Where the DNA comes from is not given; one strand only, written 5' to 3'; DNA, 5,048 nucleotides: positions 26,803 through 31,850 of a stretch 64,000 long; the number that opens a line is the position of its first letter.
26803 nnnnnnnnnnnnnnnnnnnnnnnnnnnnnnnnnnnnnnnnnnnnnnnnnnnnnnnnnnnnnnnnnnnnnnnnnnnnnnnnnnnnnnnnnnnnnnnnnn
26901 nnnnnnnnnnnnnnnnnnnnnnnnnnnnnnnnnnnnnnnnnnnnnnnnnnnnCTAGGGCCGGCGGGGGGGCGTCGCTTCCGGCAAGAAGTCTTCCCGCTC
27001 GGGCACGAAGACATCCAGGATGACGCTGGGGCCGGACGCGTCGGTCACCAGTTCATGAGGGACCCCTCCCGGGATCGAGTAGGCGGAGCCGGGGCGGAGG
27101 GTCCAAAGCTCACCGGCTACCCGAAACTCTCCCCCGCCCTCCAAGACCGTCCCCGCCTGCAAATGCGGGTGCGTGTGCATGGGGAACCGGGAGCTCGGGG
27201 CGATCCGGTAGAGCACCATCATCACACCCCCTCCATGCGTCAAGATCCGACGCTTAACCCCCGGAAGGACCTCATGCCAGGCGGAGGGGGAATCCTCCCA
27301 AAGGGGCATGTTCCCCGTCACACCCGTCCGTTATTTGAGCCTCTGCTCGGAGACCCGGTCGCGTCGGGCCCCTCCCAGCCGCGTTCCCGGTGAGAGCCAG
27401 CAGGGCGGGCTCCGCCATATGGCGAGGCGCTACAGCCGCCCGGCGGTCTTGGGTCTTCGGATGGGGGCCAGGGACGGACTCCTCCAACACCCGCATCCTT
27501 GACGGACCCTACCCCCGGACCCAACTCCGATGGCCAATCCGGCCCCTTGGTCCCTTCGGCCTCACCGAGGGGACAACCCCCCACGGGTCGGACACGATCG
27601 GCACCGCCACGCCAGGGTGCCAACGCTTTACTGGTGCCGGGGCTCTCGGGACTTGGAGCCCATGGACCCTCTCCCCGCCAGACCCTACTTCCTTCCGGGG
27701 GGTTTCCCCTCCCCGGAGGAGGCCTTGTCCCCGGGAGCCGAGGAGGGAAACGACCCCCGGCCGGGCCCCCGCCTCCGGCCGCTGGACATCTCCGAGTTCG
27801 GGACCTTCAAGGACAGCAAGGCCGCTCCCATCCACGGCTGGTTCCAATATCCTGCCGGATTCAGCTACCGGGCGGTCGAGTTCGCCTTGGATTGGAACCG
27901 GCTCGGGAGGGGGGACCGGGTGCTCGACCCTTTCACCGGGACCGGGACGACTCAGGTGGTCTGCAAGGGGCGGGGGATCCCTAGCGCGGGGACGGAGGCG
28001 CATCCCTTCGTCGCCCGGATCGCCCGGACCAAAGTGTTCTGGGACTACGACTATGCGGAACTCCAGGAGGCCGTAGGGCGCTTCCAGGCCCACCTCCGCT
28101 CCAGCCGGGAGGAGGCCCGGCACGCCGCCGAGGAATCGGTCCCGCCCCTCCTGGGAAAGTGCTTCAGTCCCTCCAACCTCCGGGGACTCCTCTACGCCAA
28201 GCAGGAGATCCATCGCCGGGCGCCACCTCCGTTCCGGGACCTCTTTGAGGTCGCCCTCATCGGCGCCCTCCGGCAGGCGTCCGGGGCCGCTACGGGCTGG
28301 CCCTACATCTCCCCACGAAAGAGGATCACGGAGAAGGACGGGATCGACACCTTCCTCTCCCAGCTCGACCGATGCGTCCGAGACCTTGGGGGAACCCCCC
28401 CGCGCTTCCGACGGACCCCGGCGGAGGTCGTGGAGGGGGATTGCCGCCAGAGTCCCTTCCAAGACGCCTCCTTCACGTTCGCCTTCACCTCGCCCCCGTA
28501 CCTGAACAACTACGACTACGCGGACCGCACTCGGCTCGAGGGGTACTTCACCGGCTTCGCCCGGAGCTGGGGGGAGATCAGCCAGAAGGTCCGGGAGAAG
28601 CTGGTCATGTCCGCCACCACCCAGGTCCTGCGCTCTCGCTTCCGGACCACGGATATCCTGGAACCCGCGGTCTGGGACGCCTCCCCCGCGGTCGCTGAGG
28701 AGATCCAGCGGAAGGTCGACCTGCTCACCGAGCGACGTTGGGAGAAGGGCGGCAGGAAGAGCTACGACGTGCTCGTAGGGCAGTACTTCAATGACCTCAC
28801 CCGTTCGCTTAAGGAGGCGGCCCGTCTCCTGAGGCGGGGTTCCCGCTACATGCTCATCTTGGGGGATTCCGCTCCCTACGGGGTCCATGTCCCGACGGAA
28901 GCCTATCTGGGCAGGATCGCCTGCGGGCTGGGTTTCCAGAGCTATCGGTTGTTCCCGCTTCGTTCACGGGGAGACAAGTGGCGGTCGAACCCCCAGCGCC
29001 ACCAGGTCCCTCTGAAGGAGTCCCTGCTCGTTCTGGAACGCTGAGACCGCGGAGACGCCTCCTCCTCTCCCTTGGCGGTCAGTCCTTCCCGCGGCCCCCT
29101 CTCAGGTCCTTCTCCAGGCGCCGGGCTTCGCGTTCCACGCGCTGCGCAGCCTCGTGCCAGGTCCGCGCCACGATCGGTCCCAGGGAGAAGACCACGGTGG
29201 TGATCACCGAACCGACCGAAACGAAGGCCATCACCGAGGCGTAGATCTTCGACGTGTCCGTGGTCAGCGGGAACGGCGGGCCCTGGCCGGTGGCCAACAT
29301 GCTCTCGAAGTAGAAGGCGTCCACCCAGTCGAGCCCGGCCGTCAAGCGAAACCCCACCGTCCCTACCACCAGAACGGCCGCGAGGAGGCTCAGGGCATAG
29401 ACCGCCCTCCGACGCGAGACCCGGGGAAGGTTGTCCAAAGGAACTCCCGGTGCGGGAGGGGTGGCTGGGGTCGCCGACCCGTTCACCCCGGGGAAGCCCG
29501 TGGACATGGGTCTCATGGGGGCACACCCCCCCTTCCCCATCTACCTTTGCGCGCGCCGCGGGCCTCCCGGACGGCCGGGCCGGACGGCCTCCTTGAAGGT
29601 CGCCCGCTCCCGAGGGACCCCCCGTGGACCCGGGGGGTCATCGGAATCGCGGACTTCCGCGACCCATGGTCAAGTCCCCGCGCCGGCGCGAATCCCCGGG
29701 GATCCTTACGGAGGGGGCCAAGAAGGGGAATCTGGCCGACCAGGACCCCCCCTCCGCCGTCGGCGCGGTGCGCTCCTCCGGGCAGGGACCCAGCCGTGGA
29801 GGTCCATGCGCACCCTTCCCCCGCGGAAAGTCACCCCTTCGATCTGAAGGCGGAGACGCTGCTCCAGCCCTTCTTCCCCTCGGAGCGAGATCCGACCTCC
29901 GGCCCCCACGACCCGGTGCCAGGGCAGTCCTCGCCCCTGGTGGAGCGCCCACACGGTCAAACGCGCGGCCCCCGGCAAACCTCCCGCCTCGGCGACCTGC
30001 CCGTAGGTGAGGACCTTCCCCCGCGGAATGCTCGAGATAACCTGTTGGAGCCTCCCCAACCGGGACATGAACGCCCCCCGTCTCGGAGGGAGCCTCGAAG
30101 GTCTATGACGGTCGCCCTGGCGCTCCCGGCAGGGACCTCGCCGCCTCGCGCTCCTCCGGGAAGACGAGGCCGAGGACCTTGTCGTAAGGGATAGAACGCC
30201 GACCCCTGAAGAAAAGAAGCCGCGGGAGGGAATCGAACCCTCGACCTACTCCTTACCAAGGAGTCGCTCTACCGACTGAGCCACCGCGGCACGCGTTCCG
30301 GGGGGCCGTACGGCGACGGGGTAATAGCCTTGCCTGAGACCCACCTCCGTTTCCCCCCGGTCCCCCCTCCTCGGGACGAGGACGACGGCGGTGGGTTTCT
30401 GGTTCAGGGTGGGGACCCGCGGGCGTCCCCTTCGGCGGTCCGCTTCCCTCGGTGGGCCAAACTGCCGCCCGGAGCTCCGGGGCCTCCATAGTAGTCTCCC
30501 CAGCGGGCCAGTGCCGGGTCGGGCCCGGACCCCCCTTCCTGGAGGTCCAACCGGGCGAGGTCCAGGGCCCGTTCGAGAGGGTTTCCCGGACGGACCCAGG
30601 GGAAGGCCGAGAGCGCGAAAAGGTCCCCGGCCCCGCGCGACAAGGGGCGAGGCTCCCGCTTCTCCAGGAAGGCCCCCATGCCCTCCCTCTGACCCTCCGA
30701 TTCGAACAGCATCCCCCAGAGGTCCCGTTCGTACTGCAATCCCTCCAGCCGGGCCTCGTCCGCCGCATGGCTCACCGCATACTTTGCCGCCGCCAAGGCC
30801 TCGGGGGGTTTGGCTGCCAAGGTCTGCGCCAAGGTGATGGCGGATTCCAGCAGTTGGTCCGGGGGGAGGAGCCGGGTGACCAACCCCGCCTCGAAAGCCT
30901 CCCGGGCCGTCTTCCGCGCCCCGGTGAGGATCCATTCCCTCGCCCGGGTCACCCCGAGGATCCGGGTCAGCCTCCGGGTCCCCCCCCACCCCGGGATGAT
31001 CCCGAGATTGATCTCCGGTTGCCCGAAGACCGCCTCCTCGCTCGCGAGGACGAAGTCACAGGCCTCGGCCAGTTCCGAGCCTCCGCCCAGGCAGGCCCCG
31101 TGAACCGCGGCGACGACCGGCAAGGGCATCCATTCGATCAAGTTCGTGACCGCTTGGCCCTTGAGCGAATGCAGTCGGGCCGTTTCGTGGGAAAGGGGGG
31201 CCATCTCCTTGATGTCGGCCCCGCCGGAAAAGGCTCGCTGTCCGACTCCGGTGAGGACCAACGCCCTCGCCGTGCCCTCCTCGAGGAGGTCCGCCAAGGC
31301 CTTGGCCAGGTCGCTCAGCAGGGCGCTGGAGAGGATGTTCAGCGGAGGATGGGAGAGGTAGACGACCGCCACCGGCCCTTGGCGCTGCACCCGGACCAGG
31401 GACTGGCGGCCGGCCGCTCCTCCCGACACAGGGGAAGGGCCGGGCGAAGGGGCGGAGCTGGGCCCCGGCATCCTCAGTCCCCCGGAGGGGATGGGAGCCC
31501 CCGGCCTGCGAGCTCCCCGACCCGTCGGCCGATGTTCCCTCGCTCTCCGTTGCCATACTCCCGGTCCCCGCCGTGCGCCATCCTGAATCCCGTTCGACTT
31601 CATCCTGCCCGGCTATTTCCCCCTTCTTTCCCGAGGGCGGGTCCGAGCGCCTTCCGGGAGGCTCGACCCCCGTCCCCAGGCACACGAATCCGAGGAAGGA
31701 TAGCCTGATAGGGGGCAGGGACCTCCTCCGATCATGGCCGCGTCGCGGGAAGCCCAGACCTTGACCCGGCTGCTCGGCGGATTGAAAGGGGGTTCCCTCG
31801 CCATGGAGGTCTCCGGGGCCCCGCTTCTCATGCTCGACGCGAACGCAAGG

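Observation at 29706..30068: Alkyltransferase-like (ATL) protein with PWHRV instead of PCHRV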

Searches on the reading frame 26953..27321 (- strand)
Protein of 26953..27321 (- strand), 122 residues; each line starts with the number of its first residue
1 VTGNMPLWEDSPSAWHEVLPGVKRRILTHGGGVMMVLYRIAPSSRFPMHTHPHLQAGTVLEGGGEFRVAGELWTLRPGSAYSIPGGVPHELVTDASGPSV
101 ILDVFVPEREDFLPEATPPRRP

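Call 20: search_protein_families(library=pfam, proteins=[window:26953-27321:-], max_evalue=0.001)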
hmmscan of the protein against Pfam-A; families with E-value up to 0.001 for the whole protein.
window:26953-27321:- (122 aa): 4 families
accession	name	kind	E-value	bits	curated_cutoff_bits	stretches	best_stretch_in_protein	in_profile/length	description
PF07883.17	Cupin_2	-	2.3e-15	56.5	27.2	1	37-105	2-70/70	Cupin domain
PF02311.25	AraC_binding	-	4.8e-08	33.3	21.1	1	36-97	6-67/135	AraC-like ligand binding domain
PF12973.13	Cupin_7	-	9.9e-07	29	27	1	13-67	11-67/105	ChrR Cupin-like domain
PF16867.11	DMSP_lyase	-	0.00018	21.7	27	1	32-99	94-160/162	Dimethlysulfonioproprionate lyase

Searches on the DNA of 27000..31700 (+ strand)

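Call 40: search_dna_similar(query=window:27000-31700:+, collection=plasmids, mode=near, max_rows=5)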
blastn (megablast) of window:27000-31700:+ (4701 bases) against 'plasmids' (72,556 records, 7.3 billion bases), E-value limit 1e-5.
No match.
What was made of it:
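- No match in the plasmid collection (call 40).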

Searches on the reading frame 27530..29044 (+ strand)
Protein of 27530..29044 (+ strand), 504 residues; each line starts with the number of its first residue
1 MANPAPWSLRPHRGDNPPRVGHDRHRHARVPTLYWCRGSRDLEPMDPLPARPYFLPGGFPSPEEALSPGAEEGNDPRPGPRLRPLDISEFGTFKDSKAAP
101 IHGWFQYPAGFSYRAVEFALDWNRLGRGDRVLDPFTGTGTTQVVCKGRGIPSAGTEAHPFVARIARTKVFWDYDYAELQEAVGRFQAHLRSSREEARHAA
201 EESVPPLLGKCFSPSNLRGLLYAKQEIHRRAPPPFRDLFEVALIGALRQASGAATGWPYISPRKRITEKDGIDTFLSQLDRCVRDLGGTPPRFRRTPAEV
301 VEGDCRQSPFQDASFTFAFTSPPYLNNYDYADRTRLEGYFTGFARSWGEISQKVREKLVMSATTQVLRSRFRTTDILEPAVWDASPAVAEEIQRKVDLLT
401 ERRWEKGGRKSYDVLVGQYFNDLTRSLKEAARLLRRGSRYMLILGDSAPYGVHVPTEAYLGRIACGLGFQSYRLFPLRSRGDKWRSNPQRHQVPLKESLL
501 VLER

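Call 4: search_protein_families(library=pfam, proteins=[window:27530-29044:+], max_evalue=0.01)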
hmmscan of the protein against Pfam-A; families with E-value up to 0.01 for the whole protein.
window:27530-29044:+ (504 aa): 2 families
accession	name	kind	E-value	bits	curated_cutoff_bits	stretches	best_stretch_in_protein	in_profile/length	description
PF01555.25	N6_N4_Mtase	-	3.8e-07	30.7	26.7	1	127-165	181-219/221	DNA methylase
PF08241.18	Methyltransf_11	-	0.0014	19.7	21.2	0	271-320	23-66/95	Methyltransferase domain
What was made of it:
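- Checked: The 'methyltransferase' claim is also supported: 27530-29044 on the + strand has a partial PF01555 match and an SPPY motif (call 4).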

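Call 5: search_protein_families(library=ncbifam, proteins=[window:27530-29044:+], max_evalue=0.01)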
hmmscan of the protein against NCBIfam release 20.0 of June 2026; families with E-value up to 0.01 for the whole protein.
window:27530-29044:+ (504 aa): 1 family
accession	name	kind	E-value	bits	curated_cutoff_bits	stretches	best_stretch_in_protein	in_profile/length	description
NF050803.1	DnaMtaseCcrMCaul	equivalog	0.0025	16.8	830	1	127-169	205-247/350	adenine-specific DNA-methyltransferase CcrM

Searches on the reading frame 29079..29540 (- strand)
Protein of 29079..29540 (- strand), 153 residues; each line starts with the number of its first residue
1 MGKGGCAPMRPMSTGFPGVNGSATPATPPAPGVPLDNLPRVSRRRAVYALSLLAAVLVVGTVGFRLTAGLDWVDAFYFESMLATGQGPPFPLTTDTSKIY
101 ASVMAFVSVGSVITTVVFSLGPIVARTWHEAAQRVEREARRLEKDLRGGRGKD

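Call 4: search_protein_families(library=pfam, proteins=[window:29079-29540:-], max_evalue=0.01)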
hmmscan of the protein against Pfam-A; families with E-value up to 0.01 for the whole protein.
window:29079-29540:- (153 aa): 0 families

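Call 5: search_protein_families(library=ncbifam, proteins=[window:29079-29540:-], max_evalue=0.01)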
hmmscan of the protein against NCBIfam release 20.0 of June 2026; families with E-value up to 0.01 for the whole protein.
window:29079-29540:- (153 aa): 0 families

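Call 36: search_solved_structures(query=window:29079-29540:-, max_evalue=10, show_alignments=2)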
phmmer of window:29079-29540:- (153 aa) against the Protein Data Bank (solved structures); distinct sequences matched with E-value up to 10: 47.
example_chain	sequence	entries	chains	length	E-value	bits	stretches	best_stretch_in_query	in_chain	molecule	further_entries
6fiz_A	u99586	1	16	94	5e-05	26.2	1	48-113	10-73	Potassium channel protein,Cyclic nucleotide-gated olfactory channel,Potassium channel prot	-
3k0d_A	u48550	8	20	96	5.8e-05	26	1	48-113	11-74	Potassium channel protein NaK | Potassium channel protein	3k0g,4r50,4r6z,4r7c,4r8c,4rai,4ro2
3k03_A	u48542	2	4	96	6.3e-05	25.9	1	48-113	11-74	Potassium channel protein NaK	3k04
3k06_A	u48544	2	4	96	7.8e-05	25.6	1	48-113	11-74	Potassium channel protein NaK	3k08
7oph_A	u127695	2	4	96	0.0003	23.7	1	48-113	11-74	Potassium channel protein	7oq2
7oq1_A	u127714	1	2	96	0.00038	23.4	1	48-113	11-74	Potassium channel protein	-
4zbm_A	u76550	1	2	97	0.00039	23.4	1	48-113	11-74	Potassium channel protein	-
3t2m_A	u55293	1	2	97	0.00046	23.1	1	48-113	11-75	Potassium channel protein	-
7oor_A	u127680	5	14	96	0.0005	23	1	48-113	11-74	Potassium channel protein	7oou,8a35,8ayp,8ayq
7pa0_A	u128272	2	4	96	0.00055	22.9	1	48-113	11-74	Potassium channel protein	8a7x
2q6a_A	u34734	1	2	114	0.0006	22.8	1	48-113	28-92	Potassium channel protein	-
4hyo_A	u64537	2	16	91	0.00063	22.7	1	38-112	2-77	Calcium-gated potassium channel mthK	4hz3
3e83_A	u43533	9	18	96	0.00068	22.6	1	48-113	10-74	Potassium channel protein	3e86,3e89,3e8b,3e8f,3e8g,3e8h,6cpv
3tcu_A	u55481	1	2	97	0.00073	22.5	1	48-113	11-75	Potassium channel protein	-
3ouf_A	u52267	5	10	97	0.00075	22.4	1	48-113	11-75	Potassium channel protein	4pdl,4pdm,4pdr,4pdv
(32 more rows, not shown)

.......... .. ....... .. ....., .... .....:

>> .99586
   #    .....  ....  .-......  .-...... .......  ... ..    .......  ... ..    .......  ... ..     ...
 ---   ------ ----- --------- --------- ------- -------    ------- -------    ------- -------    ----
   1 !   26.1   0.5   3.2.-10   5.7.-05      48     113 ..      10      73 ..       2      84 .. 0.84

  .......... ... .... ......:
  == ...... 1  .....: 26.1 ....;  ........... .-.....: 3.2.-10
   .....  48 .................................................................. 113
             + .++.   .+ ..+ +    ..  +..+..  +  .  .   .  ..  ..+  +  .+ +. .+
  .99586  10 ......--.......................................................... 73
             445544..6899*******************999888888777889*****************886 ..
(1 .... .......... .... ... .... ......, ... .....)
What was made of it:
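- Checked: The neighbouring '2-TM channel' claim is supported: 29079-29540 on the - strand matches NaK/MthK pores at E about 5e-5 (call 36).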

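Call 37: search_protein_families(library=pfam, proteins=[window:29079-29540:-], max_evalue=5)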
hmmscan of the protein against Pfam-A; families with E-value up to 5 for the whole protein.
window:29079-29540:- (153 aa): 2 families
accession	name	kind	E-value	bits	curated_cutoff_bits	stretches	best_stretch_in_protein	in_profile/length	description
PF07885.22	Ion_trans_2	-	0.016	15.5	22.5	1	52-116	2-70/79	Ion channel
PF09489.15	CbtB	-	0.41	11.3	27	0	42-65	7-30/51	Probable cobalt transporter subunit (CbtB)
